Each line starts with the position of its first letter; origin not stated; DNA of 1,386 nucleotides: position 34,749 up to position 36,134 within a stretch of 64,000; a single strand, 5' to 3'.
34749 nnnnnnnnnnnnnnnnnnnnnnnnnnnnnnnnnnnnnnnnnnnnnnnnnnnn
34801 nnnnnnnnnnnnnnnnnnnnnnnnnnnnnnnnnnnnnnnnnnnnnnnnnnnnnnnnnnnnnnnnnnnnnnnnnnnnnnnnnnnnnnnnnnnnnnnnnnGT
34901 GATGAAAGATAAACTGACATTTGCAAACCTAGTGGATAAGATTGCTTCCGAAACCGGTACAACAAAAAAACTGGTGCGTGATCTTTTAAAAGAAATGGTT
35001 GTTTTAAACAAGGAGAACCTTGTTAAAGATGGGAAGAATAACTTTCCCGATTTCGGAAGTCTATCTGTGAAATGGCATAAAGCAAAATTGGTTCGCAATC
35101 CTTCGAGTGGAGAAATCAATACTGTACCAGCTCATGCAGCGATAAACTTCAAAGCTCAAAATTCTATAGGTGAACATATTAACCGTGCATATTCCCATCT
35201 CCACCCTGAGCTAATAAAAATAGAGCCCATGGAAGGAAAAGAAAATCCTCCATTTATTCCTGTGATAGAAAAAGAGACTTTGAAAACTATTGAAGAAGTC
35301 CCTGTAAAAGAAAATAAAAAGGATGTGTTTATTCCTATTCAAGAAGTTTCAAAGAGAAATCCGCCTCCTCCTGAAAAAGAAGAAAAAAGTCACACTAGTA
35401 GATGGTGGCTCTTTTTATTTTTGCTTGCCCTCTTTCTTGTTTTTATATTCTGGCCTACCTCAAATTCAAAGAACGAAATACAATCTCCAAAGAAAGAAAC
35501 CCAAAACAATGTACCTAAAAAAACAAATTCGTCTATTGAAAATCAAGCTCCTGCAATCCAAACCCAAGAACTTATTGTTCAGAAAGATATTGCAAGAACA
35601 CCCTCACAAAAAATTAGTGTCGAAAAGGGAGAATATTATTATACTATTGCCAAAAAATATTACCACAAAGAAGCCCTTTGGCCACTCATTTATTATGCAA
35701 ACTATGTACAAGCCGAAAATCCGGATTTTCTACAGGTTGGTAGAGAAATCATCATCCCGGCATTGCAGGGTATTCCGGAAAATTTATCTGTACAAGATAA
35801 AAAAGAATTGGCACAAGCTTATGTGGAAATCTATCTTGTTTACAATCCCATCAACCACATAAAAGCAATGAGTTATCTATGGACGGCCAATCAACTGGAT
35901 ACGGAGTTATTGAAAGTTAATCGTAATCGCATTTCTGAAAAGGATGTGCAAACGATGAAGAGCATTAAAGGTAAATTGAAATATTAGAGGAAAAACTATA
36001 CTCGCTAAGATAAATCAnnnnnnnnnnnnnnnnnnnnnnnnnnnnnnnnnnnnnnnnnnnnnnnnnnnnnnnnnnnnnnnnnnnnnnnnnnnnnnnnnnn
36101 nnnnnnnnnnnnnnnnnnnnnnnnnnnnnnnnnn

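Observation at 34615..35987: Coupled HU + HU-TM-LysM genes: candidate nucleoid-to-peptidoglycan tether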

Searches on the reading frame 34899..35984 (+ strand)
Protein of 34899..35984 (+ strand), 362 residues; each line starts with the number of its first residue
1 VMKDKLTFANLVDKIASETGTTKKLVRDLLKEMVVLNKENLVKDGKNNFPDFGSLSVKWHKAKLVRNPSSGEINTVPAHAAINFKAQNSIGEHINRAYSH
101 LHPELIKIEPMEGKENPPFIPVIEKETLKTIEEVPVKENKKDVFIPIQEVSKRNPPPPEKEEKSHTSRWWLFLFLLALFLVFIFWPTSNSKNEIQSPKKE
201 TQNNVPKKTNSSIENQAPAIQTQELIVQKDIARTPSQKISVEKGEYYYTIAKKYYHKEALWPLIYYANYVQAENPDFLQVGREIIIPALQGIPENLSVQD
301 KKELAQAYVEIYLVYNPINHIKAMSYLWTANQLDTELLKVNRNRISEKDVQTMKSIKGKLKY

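Call 3: search_protein_families(library=pfam, proteins=[window:34899-35984:+], max_evalue=1)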
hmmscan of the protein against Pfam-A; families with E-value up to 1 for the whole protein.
window:34899-35984:+ (362 aa): 8 families
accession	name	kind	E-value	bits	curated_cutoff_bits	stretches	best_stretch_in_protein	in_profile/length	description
PF00216.26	Bac_DNA_binding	-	4.6e-14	52.9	22.4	1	9-95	4-90/90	Bacterial DNA-binding protein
PF01476.26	LysM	-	0.0039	17.5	20.9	1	240-287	2-43/43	LysM domain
PF18291.6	HU-HIG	-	0.0069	16.9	26.2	1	3-96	29-120/125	HU domain fused to wHTH, Ig, or Glycine-rich motif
PF23457.1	LysM2_NFP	-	0.024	15.2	36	1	241-287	10-54/56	NFP LysM2 domain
PF16067.10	DUF4809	-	0.14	12.5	27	1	4-40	40-76/130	Domain of unknown function (DUF4809)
PF10541.14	KASH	-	0.18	12.6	23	1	167-192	8-33/58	Nuclear envelope localisation domain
PF12085.13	DUF3562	-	0.23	11.6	26.3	1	10-34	6-30/60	Protein of unknown function (DUF3562)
PF23967.1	DUF7295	-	0.42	11.3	27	1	26-76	51-96/121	Family of unknown function (DUF7295)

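Call 4: search_protein_families(library=ncbifam, proteins=[window:34899-35984:+], max_evalue=1)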
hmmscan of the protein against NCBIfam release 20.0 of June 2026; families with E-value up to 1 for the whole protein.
window:34899-35984:+ (362 aa): 12 families
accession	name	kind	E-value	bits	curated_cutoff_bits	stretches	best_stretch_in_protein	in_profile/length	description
NF001401.0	PRK00285.1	equivalog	1.2e-06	28.6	111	1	4-98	4-98/103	integration host factor subunit alpha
NF001222.0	PRK00199.1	equivalog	2.1e-06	27.8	115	1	8-97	3-93/95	integration host factor subunit beta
TIGR00988.1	hip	equivalog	5.1e-05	23.5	119.95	1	9-95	4-91/94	integration host factor subunit beta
NF007945.0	PRK10664.1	equivalog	0.00022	21.7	157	1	9-94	4-89/90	nucleoid-associated protein HU-beta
NF042931.1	SAG1386_EF1546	equivalog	0.00022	21.4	80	1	170-253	36-126/158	SAG1386/EF1546 family surface-associated protein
TIGR00987.1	himA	equivalog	0.0003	21.1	120.25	1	6-93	2-89/96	integration host factor subunit alpha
NF040486.1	SrfA_fam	subfamily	0.0032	16.9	150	1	108-236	168-293/438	SrfA family protein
NF033483.0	PknB_PASTA_kin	equivalog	0.0033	16.5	450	1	97-239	268-400/563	Stk1 family PASTA domain-containing Ser/Thr kinase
NF010723.1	PRK14125.1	equivalog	0.0042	17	60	1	233-288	29-86/87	cell division suppressor protein YneA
NF008399.0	PRK11198.1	equivalog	0.005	17.3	134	1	232-288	91-147/149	peptidoglycan-binding protein LysM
TIGR03943.1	TIGR03943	equivalog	0.0077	15.6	88.8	1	157-226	45-117/221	TIGR03943 family putative permease subunit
NF002595.0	PRK02251.2-1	equivalog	0.15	12.4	109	1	156-185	14-45/84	cell division protein CrgA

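Call 5: find_homologous_proteins(query=window:34899-35984:+)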
Query window:34899-35984:+ (362 aa): 5 proteins with E <= 0.001 among 2603 candidates.
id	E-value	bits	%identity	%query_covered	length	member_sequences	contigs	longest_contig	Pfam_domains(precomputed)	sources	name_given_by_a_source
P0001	9.0e-235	796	100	100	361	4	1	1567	PF00216.27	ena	-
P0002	2.0e-81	292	41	99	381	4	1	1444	PF00216.27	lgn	-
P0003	3.7e-68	248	40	99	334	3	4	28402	PF00216.27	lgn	-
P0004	2.9e-67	245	39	99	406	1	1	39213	PF00216.27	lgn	-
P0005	5.7e-64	234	34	100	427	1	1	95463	PF18291.7,PF00216.27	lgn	-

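Call 8: find_related_loci(query=window:34902-35984:+, collection=genome_contigs, flank=6000)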
Query window:34902-35984:+ (361 aa) in genome_contigs; peptide patterns used: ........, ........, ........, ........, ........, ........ (x = any residue, [..] = any of these).
123 stretches matched a pattern, but none encodes a relative of the query by tblastn (E <= 1e-3).

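Call 9: find_encoding_contigs(protein=P0005, flank=6000, max_places=3)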
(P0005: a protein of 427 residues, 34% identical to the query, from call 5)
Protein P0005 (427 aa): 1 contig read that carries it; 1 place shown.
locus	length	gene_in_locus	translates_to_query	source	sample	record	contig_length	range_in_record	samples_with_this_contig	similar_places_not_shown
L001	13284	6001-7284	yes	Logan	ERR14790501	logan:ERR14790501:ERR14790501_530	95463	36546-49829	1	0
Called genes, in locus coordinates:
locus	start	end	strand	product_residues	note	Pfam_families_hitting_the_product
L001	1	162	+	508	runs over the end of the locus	PF01425:Amidase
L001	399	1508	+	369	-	PF08495:FIST, PF10442:FIST_C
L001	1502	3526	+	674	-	PF00989:PAS, PF13188:PAS_8 (weak), PF08448:PAS_4, PF13426:PAS_9, PF00989:PAS, PF08447:PAS_3, PF13426:PAS_9, PF02518:HATPase_c, +1 more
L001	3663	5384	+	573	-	PF00989:PAS, PF08447:PAS_3, PF00989:PAS, PF08448:PAS_4, PF13426:PAS_9, PF08447:PAS_3, PF00512:HisKA, PF02518:HATPase_c, +2 more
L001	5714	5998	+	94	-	PF00216:Bac_DNA_binding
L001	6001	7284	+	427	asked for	PF00216:Bac_DNA_binding, PF18291:HU-HIG (faint)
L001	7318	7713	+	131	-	-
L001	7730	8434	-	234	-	PF24517:CBM96, PF06848:Disaggr_repeat (weak)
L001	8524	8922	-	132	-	PF02082:Rrf2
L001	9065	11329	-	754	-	PF00330:Aconitase, PF00694:Aconitase_C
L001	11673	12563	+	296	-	PF00005:ABC_tran, PF13304:AAA_21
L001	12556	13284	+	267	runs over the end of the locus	PF12730:ABC2_membrane_4 (weak), PF10920:DUF2705 (weak), PF12698:ABC2_membrane_3 (weak)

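Call 10: find_encoding_contigs(protein=P0004, flank=6000, max_places=3)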
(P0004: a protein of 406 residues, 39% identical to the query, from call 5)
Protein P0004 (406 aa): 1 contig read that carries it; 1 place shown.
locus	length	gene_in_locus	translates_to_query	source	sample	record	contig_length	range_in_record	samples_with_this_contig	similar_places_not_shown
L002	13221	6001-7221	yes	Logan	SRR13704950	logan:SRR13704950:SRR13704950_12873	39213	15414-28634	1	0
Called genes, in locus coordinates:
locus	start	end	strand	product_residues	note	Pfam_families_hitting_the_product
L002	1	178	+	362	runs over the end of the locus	PF00487:FA_desaturase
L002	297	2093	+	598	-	PF02734:Dak2, PF21645:FakA-like_M, PF02645:DegV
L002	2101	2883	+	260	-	PF06966:DUF1295, PF02544:Steroid_dh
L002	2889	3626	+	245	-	PF00578:AhpC-TSA, PF08534:Redoxin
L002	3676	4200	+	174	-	PF13302:Acetyltransf_3 (weak), PF13420:Acetyltransf_4 (weak), PF00583:Acetyltransf_1, PF13673:Acetyltransf_10, PF13508:Acetyltransf_7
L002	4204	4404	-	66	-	PF01381:HTH_3, PF12844:HTH_19, PF13443:HTH_26 (weak), PF13560:HTH_31 (weak)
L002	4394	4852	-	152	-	-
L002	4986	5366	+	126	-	PF02518:HATPase_c, PF13589:HATPase_c_3 (faint)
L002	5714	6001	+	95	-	PF00216:Bac_DNA_binding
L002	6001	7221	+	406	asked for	PF00216:Bac_DNA_binding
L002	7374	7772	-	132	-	PF02082:Rrf2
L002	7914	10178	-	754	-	PF00330:Aconitase, PF00694:Aconitase_C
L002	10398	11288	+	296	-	PF00005:ABC_tran, PF13304:AAA_21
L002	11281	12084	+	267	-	PF12730:ABC2_membrane_4 (weak), PF10920:DUF2705 (weak)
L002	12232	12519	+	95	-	-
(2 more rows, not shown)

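Call 11: find_encoding_contigs(protein=P0003, flank=6000, max_places=3)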
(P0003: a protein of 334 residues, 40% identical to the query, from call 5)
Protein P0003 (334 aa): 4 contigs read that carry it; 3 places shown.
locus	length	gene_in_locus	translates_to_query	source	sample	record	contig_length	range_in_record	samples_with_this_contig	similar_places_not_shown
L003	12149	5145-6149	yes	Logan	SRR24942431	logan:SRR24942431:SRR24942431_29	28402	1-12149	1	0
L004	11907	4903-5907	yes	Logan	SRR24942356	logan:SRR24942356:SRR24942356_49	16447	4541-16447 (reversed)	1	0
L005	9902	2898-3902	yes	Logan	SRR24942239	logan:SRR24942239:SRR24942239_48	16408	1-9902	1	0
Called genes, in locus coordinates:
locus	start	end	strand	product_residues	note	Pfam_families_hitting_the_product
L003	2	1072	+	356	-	?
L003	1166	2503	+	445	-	PF00270:DEAD, PF04851:ResIII (weak), PF00271:Helicase_C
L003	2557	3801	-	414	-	PF00890:FAD_binding_2 (weak), PF01134:GIDA (faint), PF01494:FAD_binding_3 (weak), PF03486:HI0933_like, PF12831:FAD_oxidored, PF13450:NAD_binding_8 (weak), PF00890:FAD_binding_2 (weak), PF22780:HI0933_like_1st, +4 more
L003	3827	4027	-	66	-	PF01381:HTH_3, PF12844:HTH_19, PF13443:HTH_26 (weak)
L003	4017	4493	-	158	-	-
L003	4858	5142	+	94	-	PF00216:Bac_DNA_binding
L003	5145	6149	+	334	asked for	PF00216:Bac_DNA_binding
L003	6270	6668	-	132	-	PF02082:Rrf2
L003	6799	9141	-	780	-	PF00330:Aconitase, PF00694:Aconitase_C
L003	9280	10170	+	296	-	PF00005:ABC_tran, PF13304:AAA_21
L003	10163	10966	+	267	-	-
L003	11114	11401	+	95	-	-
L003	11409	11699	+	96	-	PF05164:ZapA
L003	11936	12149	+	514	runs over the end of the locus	PF12072:RNase_Y_N, PF00013:KH_1 (weak), PF08668:HDOD (faint), PF01966:HD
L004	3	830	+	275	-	?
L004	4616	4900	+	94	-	PF00216:Bac_DNA_binding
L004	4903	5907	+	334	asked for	PF00216:Bac_DNA_binding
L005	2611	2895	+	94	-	PF00216:Bac_DNA_binding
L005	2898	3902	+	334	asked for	PF00216:Bac_DNA_binding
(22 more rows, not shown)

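Call 16: search_protein_representatives(protein=window:34902-35984:+)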
Query: 361 residues. Proteins with E-value up to 0.001 (for the whole library): 1884; up to 1e-10: 416; up to 1e-30: 67. The best 150 are listed.
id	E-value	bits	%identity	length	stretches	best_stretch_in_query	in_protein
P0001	2.8e-235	796.0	100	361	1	1-361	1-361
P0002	6.5e-82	291.7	43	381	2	1-216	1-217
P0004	9.0e-68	245.3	46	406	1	1-359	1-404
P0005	1.7e-64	234.5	39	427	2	105-361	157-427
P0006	2.6e-63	230.6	43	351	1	1-360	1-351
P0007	3.9e-61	223.4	40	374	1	1-359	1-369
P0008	8.2e-60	219.1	40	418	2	109-359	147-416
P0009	2.8e-57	210.7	38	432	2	151-358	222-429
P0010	1.4e-53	198.6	33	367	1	1-357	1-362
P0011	2.3e-52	194.6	36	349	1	1-356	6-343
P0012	5.4e-52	193.4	36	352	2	155-360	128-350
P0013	9.9e-52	192.5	36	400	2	155-360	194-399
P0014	2.4e-50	187.9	43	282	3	217-357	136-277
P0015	8.0e-50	186.2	34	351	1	1-359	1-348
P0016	5.2e-49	183.6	33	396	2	1-195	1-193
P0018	1.0e-48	182.6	33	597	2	2-360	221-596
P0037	1.2e-40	156.1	33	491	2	1-217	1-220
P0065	6.8e-32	127.3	31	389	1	1-360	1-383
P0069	1.1e-30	123.3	28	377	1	1-356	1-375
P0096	1.6e-26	109.6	29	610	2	200-352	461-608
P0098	2.6e-26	108.9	33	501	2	1-108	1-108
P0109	1.3e-24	103.3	34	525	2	207-345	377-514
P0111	2.6e-24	102.3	29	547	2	173-354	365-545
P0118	3.9e-24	101.8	30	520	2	1-146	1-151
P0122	1.1e-23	100.3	28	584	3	1-112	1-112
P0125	1.3e-23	100.0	28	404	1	1-357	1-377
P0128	1.7e-23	99.6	29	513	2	1-114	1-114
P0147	2.6e-22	95.7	29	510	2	1-124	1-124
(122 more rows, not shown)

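Call 19: search_protein_families(library=pfam, alignment_id=A3, max_evalue=0.01)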
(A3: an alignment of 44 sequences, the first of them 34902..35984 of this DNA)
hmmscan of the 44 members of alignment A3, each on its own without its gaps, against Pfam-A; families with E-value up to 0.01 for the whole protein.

A. member 1, window:34902-35984:+ (361 aa): 3 families
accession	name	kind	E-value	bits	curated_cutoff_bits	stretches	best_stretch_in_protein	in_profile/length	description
PF00216.26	Bac_DNA_binding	-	4.6e-14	52.9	22.4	1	8-94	4-90/90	Bacterial DNA-binding protein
PF01476.26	LysM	-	0.0039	17.5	20.9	0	239-286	2-43/43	LysM domain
PF18291.6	HU-HIG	-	0.0083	16.6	26.2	0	2-95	29-120/125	HU domain fused to wHTH, Ig, or Glycine-rich motif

B. families by the number of members that match (of 44 scanned): 19 families
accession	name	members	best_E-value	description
PF00216.26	Bac_DNA_binding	44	1.8e-25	Bacterial DNA-binding protein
PF18291.6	HU-HIG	41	8.4e-09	HU domain fused to wHTH, Ig, or Glycine-rich motif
PF01476.26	LysM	29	8.4e-10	LysM domain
PF18175.6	HU-CCDC81_bac_2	14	8.5e-06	CCDC81-like prokaryotic HU domain 2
PF23457.1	LysM2_NFP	7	0.00025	NFP LysM2 domain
PF06480.20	FtsH_ext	2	0.00021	FtsH Extracellular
PF06682.17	SARAF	1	0.00038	SOCE-associated regulatory factor of calcium homoeostasis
PF20088.4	DUF6480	1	0.0011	Family of unknown function (DUF6480)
PF22251.1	PFF1_TM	1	0.0021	Vacuolar membrane protease, transmembrane domain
PF10661.14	EssA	1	0.0023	WXG100 protein secretion system (Wss), protein EssA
PF05887.16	Trypan_PARP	1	0.0033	Procyclic acidic repetitive protein (PARP)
PF05739.25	SNARE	1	0.0044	SNARE domain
PF12280.13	BSMAP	1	0.0052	Brain specific membrane anchored protein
PF14009.12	PADRE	1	0.0062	PADRE domain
PF14316.11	DUF4381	1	0.0073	Domain of unknown function (DUF4381)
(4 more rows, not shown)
